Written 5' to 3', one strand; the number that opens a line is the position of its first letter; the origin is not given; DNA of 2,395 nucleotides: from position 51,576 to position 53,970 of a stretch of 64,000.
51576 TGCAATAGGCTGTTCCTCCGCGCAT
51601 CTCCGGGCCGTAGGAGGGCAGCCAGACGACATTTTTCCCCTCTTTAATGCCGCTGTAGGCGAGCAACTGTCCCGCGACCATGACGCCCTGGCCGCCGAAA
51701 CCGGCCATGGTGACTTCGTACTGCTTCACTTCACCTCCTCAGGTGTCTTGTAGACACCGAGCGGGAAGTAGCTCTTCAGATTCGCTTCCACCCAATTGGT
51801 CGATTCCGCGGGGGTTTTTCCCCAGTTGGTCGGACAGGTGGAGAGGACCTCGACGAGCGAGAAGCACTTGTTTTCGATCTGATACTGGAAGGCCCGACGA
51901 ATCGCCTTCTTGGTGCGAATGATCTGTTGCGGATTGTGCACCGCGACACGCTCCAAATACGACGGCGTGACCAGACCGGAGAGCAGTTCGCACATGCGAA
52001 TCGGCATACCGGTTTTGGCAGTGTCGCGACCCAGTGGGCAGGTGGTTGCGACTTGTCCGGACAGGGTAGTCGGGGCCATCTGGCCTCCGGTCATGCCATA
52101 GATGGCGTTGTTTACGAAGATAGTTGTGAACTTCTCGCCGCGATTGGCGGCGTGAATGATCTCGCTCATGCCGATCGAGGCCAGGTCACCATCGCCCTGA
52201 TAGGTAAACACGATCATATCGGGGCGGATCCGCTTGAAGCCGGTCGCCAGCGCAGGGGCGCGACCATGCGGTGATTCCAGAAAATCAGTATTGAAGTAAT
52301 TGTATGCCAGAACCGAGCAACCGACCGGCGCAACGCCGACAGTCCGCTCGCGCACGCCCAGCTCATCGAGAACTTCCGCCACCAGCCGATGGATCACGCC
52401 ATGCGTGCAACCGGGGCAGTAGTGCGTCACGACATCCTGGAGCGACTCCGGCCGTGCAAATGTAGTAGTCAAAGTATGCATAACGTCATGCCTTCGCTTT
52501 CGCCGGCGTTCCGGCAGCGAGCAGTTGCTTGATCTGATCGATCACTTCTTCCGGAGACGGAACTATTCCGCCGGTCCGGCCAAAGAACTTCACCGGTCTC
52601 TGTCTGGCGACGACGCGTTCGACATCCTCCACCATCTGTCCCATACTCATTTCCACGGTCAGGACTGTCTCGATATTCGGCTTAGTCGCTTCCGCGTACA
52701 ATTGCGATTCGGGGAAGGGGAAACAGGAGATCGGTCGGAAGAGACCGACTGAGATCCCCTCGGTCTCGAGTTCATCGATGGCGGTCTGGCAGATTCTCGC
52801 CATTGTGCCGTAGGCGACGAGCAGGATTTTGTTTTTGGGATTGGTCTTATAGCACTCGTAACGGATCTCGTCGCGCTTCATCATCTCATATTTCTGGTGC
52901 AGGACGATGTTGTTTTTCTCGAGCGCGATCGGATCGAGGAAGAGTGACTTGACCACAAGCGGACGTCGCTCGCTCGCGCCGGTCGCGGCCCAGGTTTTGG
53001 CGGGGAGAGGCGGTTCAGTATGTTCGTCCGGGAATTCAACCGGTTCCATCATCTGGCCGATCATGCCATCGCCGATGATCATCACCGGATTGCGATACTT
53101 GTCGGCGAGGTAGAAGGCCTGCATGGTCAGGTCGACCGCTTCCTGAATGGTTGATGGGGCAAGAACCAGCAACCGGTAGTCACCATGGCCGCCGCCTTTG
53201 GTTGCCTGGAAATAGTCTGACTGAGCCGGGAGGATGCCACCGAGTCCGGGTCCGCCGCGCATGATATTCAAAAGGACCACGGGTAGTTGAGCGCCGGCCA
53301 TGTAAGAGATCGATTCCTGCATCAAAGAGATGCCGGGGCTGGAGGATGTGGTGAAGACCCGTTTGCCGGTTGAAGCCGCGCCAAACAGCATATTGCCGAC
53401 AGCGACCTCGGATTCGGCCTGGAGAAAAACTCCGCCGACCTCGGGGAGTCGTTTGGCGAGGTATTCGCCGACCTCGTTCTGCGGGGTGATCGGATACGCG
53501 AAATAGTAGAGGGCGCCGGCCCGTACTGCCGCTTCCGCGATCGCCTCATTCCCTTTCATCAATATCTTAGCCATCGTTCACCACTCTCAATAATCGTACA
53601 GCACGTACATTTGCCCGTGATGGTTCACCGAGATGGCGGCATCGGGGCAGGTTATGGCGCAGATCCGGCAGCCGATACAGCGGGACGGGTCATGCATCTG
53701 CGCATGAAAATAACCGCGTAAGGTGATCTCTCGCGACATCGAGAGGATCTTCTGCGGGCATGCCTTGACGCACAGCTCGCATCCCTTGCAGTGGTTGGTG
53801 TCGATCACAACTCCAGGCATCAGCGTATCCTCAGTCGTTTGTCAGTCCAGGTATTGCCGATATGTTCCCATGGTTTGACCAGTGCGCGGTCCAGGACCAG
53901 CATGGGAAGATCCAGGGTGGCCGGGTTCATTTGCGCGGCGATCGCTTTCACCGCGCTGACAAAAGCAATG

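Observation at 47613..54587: Nine-gene operon coupling a four-subunit 2-oxoacid:ferredoxin oxidoreductase to HydBC/Bfu-type NuoE-NuoF-NuoG(N-terminal) subunits, with no hydrogenase or FDH module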

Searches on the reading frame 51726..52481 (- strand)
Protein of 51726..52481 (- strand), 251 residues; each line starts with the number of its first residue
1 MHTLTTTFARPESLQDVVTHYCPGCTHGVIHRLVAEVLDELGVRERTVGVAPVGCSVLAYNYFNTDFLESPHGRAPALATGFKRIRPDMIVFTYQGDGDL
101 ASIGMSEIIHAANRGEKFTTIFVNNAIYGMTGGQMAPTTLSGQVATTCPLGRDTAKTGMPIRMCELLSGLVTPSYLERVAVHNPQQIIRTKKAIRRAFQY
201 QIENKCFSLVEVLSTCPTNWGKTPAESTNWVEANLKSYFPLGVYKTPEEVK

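Call 3: search_protein_families(library=pfam, proteins=[window:51726-52481:-], max_evalue=0.001)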
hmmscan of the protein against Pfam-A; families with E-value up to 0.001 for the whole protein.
window:51726-52481:- (251 aa): 1 family
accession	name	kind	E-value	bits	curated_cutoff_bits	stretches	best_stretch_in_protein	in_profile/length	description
PF02775.26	TPP_enzyme_C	-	6.8e-19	68.6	21.9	1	56-212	5-151/151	Thiamine pyrophosphate enzyme, C-terminal TPP binding domain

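Call 4: search_protein_families(library=ncbifam, proteins=[window:51726-52481:-], max_evalue=0.001)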
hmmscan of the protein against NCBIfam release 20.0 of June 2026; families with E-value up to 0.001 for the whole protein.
window:51726-52481:- (251 aa): 13 families
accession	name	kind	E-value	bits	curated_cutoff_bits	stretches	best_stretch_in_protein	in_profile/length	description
NF008820.0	PRK11866.1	equivalog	1.3e-31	110.1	402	1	18-218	14-203/287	2-oxoacid ferredoxin oxidoreductase subunit beta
NF007207.0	PRK09628.1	equivalog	3.1e-30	105.7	364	1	15-223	12-209/277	2-oxoglutarate ferredoxin oxidoreductase subunit beta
TIGR02177.1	PorB_KorB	subfamily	1.2e-29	103.7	261.9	1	20-218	2-189/286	2-oxoacid:acceptor oxidoreductase, beta subunit, pyruvate/2-ketoisovalerate family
NF041171.1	Oxoac_fdxbeta_Archa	equivalog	1.1e-24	87.3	423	1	19-218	3-191/296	2-oxoacid:ferredoxin oxidoreductase subunit beta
NF008821.0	PRK11869.1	equivalog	6.4e-24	84.3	438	1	9-218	7-202/286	2-oxoacid ferredoxin oxidoreductase subunit beta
NF008819.1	PRK11865.1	equivalog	1.1e-16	61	405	1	19-228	18-224/300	pyruvate synthase subunit PorB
NF008818.0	PRK11864.1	subfamily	2.2e-14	53.3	405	1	21-229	20-221/300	3-methyl-2-oxobutanoate dehydrogenase subunit beta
NF045766.1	PhenlGlyoxDHPadI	equivalog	9.4e-10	37.8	700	1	82-237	225-375/443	NADH-dependent phenylglyoxylate dehydrogenase subunit beta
NF045792.1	OxalOxredbeta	equivalog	2.4e-08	33.3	590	1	86-228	101-236/311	oxalate oxidoreductase subunit beta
TIGR03336.1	IOR_alpha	equivalog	1.3e-07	30.3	650.9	1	19-200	356-519/595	indolepyruvate ferredoxin oxidoreductase subunit alpha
TIGR03846.1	sulfopy_beta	equivalog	5e-05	23.3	221.5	1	72-139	44-111/182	sulfopyruvate decarboxylase subunit beta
NF004813.0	PRK06163.1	equivalog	0.00022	21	240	1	73-141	60-128/202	hypothetical protein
TIGR02176.1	pyruv_ox_red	equivalog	0.00083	17.3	911.35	0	94-201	959-1059/1167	pyruvate:ferredoxin (flavodoxin) oxidoreductase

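Call 57: search_solved_structures(query=window:51726-52481:-, max_evalue=0.00001, show_alignments=1)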
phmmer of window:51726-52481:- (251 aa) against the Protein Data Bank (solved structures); distinct sequences matched with E-value up to 0.00001: 4.
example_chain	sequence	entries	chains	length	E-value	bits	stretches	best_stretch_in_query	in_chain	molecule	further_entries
8ys5_C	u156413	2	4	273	4.8e-26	94.5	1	16-237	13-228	2-oxoglutarate ferredoxin oxidoreductase subunit beta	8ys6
6n2n_B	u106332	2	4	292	9.6e-23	83.7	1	15-218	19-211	Pyruvate ferredoxin/flavodoxin oxidoreductase, beta subunit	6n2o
5b48_B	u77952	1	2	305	3.2e-22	82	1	20-219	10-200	2-oxoacid--ferredoxin oxidoreductase beta subunit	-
5b46_B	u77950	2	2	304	1.7e-19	73.1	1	17-218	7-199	2-oxoacid--ferredoxin oxidoreductase beta subunit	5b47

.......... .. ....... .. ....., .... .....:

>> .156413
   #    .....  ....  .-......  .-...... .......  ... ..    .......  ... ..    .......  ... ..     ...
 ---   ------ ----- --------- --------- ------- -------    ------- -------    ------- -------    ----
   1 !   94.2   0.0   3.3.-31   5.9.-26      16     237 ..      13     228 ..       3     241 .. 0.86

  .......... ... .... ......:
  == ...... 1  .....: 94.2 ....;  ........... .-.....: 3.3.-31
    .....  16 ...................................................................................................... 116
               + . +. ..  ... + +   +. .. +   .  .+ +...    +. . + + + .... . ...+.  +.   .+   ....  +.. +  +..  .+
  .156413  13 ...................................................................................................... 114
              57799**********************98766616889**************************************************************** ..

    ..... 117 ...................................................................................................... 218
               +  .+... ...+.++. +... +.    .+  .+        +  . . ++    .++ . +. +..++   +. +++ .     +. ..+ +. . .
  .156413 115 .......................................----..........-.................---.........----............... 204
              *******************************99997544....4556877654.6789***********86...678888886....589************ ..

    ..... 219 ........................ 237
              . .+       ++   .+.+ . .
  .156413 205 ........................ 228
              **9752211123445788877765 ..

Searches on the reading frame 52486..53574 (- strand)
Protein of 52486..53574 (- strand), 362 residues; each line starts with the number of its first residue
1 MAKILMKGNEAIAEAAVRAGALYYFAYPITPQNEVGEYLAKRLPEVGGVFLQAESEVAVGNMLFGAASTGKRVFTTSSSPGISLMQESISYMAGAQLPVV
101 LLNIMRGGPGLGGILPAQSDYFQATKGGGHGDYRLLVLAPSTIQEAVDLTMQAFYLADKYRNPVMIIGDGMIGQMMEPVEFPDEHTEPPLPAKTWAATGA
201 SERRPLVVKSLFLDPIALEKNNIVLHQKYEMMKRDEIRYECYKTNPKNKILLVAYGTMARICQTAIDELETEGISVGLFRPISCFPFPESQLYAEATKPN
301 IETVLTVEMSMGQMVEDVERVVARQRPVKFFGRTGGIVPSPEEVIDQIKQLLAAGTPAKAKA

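Call 3: search_protein_families(library=pfam, proteins=[window:52486-53574:-], max_evalue=0.001)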
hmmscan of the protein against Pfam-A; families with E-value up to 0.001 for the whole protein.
window:52486-53574:- (362 aa): 3 families
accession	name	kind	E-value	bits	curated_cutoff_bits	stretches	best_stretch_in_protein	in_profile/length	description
PF01855.24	POR_N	-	4.1e-47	161.3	27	1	15-213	2-204/231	Pyruvate flavodoxin/ferredoxin oxidoreductase, thiamine diP-bdg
PF17147.9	PFOR_II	-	6.6e-20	71.8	27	1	250-344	3-102/102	Pyruvate:ferredoxin oxidoreductase core domain II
PF02780.25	Transketolase_C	-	1.8e-07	31.5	25.9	1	245-301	7-63/124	Transketolase, C-terminal domain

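Call 4: search_protein_families(library=ncbifam, proteins=[window:52486-53574:-], max_evalue=0.001)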
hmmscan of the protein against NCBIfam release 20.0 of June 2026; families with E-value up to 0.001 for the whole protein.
window:52486-53574:- (362 aa): 13 families
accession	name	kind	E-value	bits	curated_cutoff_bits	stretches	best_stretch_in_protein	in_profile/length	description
NF005507.0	PRK07119.1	subfamily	3.1e-156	519.6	399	1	1-352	2-349/352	3-methyl-2-oxobutanoate dehydrogenase subunit VorB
NF006412.0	PRK08659.1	equivalog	6.1e-87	292.3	411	2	3-185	5-187/378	2-oxoacid:acceptor oxidoreductase subunit alpha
NF007206.0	PRK09627.1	equivalog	5e-65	219.9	579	2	2-184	2-184/375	2-oxoglutarate synthase subunit alpha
TIGR03710.1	OAFO_sf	subfamily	4e-63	213.9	482.75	2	3-195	193-385/561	2-oxoacid:acceptor oxidoreductase subunit alpha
NF041170.1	Oxoac_fdxalpha_Archa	equivalog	4e-36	124.6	800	2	3-183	235-426/636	2-oxoacid:ferredoxin oxidoreductase subunit alpha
NF040682.1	PorA_Arch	equivalog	1.1e-29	103.6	550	2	4-185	4-184/387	pyruvate synthase subunit PorA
NF006233.0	PRK08367.1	equivalog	7.9e-23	80.9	625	2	3-185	4-185/394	pyruvate ferredoxin oxidoreductase subunit alpha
NF006232.0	PRK08366.1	equivalog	5.1e-20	71.4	646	1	3-172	7-172/394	2-ketoisovalerate ferredoxin oxidoreductase subunit alpha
NF007201.0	PRK09622.1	equivalog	9.3e-19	67.6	590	1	7-172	14-177/405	2-oxoacid:ferredoxin oxidoreductase subunit alpha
TIGR03336.1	IOR_alpha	equivalog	9.6e-19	67.1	650.9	1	3-346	2-325/595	indolepyruvate ferredoxin oxidoreductase subunit alpha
NF045764.1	PhenlGlyoxDHPadG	equivalog_domain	9.7e-18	63.8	700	1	3-170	2-167/398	NADH-dependent phenylglyoxylate dehydrogenase subunit alpha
NF045791.1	OxalOxredalpha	equivalog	3.1e-10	39.7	500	1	6-184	7-184/395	oxalate oxidoreductase subunit alpha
TIGR02176.1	pyruv_ox_red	equivalog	8.1e-05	20.6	911.35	0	5-171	3-170/1167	pyruvate:ferredoxin (flavodoxin) oxidoreductase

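Call 24: search_solved_structures(query=window:52486-53574:-, max_evalue=0.00001)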
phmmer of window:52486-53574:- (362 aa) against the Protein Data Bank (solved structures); distinct sequences matched with E-value up to 0.00001: 7.
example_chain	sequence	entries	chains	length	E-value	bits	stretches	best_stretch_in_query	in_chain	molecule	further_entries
1yd7_A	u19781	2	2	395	1.3e-55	192.2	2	6-183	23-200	2-keto acid:ferredoxin oxidoreductase subunit alpha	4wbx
8ys5_A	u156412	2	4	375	7.1e-49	170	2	1-184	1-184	2-oxoglutarate synthase subunit alpha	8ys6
6n2n_A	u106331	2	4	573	1.1e-38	136.4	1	4-207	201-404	Pyruvate flavodoxin/ferredoxin oxidoreductase domain protein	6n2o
5b48_A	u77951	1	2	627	4.3e-19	72.1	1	6-173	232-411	2-oxoacid--ferredoxin oxidoreductase alpha subunit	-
5b46_A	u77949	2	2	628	1.2e-18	70.6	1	4-168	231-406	2-oxoacid--ferredoxin oxidoreductase alpha subunit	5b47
9bt4_B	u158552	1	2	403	5.1e-16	61.9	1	4-312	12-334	Pyruvate:Ferredoxin Oxidoreductase, subunit alpha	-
5c4i_A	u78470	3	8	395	3.2e-08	36.3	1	9-185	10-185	Oxalate oxidoreductase subunit alpha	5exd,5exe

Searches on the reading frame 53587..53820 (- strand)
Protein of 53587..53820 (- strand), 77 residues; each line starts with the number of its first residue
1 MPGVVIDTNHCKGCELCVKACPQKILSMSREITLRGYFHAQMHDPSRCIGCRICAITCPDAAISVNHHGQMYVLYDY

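Call 3: search_protein_families(library=pfam, proteins=[window:53587-53820:-], max_evalue=0.001)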
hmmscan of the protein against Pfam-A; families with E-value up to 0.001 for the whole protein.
window:53587-53820:- (77 aa): 14 families
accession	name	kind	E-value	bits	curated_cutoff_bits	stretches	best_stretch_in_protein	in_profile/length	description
PF00037.32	Fer4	-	4.8e-14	51.9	21.1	2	4-25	1-22/24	4Fe-4S binding domain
PF12797.12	Fer4_2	-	6.5e-12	45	24.5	2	3-22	2-21/22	4Fe-4S binding domain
PF12838.12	Fer4_7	-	1.4e-11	45.1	27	1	10-61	1-51/52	4Fe-4S dicluster domain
PF12837.12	Fer4_6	-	1.1e-10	41.4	25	2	43-63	4-24/24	4Fe-4S binding domain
PF13237.11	Fer4_10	-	6.7e-10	39.2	25.5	1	4-59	2-53/53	4Fe-4S dicluster domain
PF14697.11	Fer4_21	-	8.4e-10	39.1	35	2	44-65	4-28/59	4Fe-4S dicluster domain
PF12800.12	Fer4_4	-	1.5e-08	34.7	24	1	45-60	1-16/17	4Fe-4S binding domain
PF13484.11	Fer4_16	-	2.4e-08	35.1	30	1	10-32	1-24/66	4Fe-4S double cluster binding domain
PF13187.11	Fer4_9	-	4.6e-08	33.4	27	1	10-63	1-52/52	4Fe-4S dicluster domain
PF13370.11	Fer4_13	-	7.6e-07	30.2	24.5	0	44-61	2-19/58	4Fe-4S single cluster domain of Ferredoxin I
PF25160.1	LdpA_Fe-S-bd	-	8.1e-05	22.8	27.6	0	6-28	23-45/49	LdpA Fe-S cluster-binding domain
PF13459.11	Fer4_15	-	0.00014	22.9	22.4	0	4-23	1-20/66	4Fe-4S single cluster domain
PF13534.11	Fer4_17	-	0.00016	22.6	22.2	0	11-60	2-58/61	4Fe-4S dicluster domain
PF12798.12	Fer4_3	-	0.00045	21.3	27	0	11-24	1-14/15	4Fe-4S binding domain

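Call 4: search_protein_families(library=ncbifam, proteins=[window:53587-53820:-], max_evalue=0.001)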
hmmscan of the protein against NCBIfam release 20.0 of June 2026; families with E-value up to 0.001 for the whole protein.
window:53587-53820:- (77 aa): 80 families (the best 25 are shown)
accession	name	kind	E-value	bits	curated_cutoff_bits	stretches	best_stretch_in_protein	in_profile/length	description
NF007205.0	PRK09626.1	equivalog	3.8e-16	59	93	1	4-68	12-76/105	2-oxoglutarate-acceptor oxidoreductase subunit OorD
NF042987.1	OGOR_delta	exception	6.2e-15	55.1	125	1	4-66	26-88/89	2-oxoglutarate ferredoxin oxidoreductase subunit delta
TIGR02179.1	PorD_KorD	subfamily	1.3e-14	54.1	60.05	2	5-31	51-77/78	2-oxoacid:acceptor oxidoreductase, delta subunit, pyruvate/2-ketoisovalerate family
NF040684.1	PorD_Arch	equivalog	9.9e-14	51.2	120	2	43-77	29-63/85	pyruvate synthase subunit PorD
NF007202.0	PRK09623.1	equivalog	2.6e-11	43.8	166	2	4-31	76-103/105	3-methyl-2-oxobutanoate dehydrogenase subunit delta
NF040612.1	F420_dehyd_FpoI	exception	3.2e-11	43.2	180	2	40-65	36-61/135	F420H2 dehydrogenase subunit FpoI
NF040864.1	HgcB_ferredoxin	equivalog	6.8e-11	41.9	99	1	6-66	11-64/93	mercury methylation ferredoxin HgcB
NF045797.1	DsrO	equivalog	5.3e-10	39.1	200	2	43-69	130-156/235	sulfate reduction electron transfer complex DsrMKJOP subunit DsrO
NF007203.0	PRK09624.1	equivalog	5.7e-10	39.4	171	1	5-32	77-104/105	pyuvate ferredoxin oxidoreductase subunit delta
NF042909.1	FMH_DH_FwdF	exception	1.1e-09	37.9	375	1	5-68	95-160/336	tungsten-dependent formylmethanofuran dehydrogenase subunit FwdF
NF007204.0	PRK09625.1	equivalog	5.3e-09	36.2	125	2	6-28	86-108/133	pyruvate flavodoxin oxidoreductase subunit delta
TIGR01971.1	NuoI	subfamily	6.5e-09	35.4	113.05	1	8-68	41-103/121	NADH-quinone oxidoreductase, chain I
TIGR02700.1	flavo_MJ0208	hypoth_equivalog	7e-09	35.3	251.35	1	5-72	144-203/234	dihydromethanopterin reductase (acceptor)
NF043039.1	HgcAB_like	equivalog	1.4e-08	34.7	285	1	4-64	295-350/350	HgcAB-like fusion protein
NF004537.0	PRK05888.1-3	equivalog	1.9e-08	34.1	163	1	6-34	110-138/204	NADH-quinone oxidoreductase subunit NuoI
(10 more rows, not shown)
